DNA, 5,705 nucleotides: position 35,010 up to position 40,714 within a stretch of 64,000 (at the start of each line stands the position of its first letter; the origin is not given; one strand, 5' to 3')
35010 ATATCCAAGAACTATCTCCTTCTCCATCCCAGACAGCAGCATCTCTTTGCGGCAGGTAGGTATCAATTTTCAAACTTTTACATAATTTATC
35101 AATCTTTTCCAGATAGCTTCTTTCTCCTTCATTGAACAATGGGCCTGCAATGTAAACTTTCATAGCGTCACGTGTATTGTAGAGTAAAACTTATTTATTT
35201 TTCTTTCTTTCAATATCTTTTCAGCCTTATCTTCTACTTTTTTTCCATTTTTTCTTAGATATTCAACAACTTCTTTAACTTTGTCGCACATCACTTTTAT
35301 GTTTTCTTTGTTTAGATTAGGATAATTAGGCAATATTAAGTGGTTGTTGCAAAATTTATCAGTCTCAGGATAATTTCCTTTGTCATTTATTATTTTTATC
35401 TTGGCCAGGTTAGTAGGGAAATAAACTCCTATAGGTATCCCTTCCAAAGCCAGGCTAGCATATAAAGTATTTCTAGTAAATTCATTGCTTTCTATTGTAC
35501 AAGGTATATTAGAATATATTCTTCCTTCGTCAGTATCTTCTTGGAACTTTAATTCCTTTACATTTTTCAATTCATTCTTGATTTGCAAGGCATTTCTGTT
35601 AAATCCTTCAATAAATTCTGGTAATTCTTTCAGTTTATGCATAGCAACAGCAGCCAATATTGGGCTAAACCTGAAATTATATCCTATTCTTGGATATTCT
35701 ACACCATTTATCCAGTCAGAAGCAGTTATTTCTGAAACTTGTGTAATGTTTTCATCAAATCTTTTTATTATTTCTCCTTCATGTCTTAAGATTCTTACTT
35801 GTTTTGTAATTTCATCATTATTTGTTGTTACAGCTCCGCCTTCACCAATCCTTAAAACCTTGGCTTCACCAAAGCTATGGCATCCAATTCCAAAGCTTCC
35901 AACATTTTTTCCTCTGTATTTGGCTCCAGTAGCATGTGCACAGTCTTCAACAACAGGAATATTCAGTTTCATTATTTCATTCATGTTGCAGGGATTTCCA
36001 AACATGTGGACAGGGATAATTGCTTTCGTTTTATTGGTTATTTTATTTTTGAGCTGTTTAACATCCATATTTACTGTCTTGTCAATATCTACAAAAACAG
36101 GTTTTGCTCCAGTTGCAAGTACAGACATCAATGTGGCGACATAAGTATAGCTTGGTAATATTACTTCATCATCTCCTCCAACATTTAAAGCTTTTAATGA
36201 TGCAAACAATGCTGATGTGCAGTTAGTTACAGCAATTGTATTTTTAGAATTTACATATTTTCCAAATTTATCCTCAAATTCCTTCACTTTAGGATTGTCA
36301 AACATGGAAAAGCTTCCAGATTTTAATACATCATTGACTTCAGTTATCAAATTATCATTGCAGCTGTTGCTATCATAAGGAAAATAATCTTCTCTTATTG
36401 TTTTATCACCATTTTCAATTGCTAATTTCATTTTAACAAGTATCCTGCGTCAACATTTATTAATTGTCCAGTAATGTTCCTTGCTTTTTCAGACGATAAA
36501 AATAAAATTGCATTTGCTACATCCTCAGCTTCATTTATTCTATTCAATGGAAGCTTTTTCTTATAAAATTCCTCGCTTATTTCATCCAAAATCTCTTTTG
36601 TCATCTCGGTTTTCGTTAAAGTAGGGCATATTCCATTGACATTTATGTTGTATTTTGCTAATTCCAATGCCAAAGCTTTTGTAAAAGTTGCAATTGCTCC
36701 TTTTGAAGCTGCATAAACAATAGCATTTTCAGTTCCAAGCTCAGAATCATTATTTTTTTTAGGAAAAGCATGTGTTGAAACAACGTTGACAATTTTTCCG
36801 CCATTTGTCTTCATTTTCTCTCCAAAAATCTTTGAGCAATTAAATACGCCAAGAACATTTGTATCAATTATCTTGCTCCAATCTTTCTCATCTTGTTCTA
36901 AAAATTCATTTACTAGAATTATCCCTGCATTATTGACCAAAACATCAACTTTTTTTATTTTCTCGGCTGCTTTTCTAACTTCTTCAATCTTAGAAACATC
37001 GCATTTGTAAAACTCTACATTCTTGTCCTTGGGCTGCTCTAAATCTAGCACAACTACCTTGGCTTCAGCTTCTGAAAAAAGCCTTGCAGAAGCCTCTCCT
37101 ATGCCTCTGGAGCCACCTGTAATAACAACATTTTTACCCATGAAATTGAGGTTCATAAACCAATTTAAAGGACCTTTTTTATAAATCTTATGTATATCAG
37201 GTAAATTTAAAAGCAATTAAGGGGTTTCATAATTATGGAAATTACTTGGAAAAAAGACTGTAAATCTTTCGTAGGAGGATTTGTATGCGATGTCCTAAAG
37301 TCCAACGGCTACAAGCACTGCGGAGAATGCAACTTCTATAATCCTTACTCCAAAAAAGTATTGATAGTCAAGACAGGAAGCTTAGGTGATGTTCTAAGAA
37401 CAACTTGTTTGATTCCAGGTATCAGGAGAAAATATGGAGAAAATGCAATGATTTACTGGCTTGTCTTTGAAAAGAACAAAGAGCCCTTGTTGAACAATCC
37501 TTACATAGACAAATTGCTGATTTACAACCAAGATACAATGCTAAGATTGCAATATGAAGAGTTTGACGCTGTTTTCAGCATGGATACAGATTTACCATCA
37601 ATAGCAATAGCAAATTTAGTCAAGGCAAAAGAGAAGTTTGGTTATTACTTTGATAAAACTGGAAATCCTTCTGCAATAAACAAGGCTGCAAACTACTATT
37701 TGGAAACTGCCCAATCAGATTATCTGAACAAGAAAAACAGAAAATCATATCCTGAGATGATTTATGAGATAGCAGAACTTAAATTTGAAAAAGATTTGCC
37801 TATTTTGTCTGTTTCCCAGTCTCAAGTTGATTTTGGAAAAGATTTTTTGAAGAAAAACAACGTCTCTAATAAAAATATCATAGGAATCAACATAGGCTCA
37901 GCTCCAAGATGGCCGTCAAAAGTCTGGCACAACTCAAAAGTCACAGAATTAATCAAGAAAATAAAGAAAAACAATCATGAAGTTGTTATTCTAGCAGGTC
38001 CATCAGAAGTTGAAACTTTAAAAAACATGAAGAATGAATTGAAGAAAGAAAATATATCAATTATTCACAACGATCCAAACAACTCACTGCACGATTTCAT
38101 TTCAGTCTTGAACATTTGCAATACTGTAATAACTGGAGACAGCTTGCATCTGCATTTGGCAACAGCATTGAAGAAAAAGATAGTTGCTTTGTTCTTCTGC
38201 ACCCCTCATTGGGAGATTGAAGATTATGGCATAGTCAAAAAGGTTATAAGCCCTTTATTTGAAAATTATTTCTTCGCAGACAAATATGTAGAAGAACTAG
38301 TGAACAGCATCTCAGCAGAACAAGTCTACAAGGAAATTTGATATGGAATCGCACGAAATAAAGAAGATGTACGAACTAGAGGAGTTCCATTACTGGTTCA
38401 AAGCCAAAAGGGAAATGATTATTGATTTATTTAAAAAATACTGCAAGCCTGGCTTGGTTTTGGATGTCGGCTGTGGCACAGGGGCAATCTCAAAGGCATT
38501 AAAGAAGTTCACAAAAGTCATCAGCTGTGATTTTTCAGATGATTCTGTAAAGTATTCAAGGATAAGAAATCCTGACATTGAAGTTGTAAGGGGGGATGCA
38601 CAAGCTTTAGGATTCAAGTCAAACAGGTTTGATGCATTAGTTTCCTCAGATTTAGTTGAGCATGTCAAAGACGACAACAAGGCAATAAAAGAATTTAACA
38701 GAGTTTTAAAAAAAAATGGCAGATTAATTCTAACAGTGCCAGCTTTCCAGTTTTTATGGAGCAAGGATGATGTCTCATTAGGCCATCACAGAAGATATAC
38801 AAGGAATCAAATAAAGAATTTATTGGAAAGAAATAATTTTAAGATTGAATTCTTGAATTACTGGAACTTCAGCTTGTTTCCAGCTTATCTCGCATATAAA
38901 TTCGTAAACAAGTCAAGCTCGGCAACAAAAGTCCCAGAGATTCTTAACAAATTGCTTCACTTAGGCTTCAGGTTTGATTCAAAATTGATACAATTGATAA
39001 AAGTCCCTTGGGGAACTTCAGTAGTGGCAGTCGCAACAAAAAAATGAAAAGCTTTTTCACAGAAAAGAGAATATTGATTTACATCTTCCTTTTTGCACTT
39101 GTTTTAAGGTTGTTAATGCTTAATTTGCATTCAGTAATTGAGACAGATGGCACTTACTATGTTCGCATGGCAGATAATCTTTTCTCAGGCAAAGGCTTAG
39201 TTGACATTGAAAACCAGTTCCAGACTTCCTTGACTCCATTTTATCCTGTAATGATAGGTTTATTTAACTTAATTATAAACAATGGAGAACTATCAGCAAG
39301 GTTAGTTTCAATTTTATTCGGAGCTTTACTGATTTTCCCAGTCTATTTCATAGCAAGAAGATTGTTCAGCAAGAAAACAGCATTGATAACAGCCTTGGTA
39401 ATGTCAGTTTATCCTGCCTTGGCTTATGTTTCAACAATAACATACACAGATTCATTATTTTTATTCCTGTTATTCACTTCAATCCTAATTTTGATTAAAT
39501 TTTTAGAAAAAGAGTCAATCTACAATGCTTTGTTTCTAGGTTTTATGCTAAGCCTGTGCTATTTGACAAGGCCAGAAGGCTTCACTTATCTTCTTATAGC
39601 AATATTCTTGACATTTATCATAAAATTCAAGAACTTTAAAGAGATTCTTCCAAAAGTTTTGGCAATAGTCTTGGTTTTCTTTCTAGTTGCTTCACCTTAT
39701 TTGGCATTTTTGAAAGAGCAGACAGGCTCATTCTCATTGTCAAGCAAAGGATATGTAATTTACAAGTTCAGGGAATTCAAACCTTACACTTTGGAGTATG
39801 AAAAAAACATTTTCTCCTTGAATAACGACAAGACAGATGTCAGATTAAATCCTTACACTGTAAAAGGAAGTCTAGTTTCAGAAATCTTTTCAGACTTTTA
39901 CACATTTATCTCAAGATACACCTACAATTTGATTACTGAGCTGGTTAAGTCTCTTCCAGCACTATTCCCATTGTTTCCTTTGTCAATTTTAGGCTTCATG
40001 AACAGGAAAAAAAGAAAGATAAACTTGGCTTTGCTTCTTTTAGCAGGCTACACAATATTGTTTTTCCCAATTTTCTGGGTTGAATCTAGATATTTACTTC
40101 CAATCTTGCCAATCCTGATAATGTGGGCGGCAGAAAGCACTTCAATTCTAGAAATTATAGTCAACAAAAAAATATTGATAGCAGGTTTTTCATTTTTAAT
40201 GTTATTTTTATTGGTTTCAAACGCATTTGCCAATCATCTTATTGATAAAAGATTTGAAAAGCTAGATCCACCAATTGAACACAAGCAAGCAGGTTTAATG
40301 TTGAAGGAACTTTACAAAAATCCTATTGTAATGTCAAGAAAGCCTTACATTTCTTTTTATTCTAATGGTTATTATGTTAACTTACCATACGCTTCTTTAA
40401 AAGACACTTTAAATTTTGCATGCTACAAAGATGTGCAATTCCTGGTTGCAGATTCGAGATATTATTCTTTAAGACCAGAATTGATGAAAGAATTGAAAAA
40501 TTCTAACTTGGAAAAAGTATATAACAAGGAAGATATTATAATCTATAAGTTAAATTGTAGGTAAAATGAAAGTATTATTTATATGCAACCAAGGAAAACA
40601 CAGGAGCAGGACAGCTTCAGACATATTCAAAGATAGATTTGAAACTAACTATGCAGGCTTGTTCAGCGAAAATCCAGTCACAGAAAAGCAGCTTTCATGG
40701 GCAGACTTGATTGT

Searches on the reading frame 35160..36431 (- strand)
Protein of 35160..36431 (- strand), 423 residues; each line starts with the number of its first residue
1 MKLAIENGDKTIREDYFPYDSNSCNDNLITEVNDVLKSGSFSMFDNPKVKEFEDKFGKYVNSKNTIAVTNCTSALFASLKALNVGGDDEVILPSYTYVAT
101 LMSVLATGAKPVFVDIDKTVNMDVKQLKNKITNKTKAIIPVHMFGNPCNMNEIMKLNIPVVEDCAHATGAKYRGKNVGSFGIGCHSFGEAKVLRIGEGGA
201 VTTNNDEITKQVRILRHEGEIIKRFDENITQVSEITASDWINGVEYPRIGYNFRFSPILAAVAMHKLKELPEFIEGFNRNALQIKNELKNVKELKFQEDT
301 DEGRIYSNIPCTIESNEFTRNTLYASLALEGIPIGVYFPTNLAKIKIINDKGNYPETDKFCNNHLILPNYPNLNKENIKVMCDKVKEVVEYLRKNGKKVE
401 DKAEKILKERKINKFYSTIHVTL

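Call 28: search_protein_families(library=pfam, proteins=[window:35160-36431:-], max_evalue=0.01)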
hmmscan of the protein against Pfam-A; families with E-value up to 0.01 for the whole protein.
window:35160-36431:- (423 aa): 3 families
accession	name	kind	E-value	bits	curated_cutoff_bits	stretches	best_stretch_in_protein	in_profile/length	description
PF01041.23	DegT_DnrJ_EryC1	-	3.6e-91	306.5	19.8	1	26-385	5-359/360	DegT/DnrJ/EryC1/StrS aminotransferase family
PF00155.27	Aminotran_1_2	-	4.7e-09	36.3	19.7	1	19-170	13-192/361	Aminotransferase class I and II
PF01053.26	Cys_Met_Meta_PP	-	0.00011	21.4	27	1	41-147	46-149/381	Cys/Met metabolism PLP-dependent enzyme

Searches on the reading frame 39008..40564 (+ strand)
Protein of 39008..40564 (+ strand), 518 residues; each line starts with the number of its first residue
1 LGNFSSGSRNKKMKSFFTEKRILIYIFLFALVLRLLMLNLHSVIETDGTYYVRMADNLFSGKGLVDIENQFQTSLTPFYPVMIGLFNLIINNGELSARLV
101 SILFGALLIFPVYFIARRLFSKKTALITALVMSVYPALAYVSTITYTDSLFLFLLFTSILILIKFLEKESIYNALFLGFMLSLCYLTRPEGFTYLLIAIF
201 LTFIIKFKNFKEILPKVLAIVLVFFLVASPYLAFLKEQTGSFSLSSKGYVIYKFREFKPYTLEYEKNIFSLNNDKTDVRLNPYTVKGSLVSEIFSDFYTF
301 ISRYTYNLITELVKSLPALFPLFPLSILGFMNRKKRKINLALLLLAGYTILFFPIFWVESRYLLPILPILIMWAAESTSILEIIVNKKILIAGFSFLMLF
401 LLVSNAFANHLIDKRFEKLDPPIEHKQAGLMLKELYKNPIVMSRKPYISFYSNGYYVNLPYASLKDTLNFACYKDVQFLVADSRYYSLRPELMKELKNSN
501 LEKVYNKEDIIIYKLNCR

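Call 27: search_protein_families(library=pfam, proteins=[window:39008-40564:+], max_evalue=0.01)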
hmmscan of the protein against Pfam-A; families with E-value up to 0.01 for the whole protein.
window:39008-40564:+ (518 aa): 3 families
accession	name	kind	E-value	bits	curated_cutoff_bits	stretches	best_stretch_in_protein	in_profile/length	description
PF13231.12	PMT_2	-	1.4e-19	71.3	26.1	1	76-232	3-158/160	Dolichyl-phosphate-mannose-protein mannosyltransferase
PF02366.24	PMT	-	1.9e-06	28.1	22.7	1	90-236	78-235/245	Dolichyl-phosphate-mannose-protein mannosyltransferase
PF03901.23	Glyco_transf_22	-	0.00048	19.9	23.8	1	316-407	266-360/414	Alg9-like mannosyltransferase family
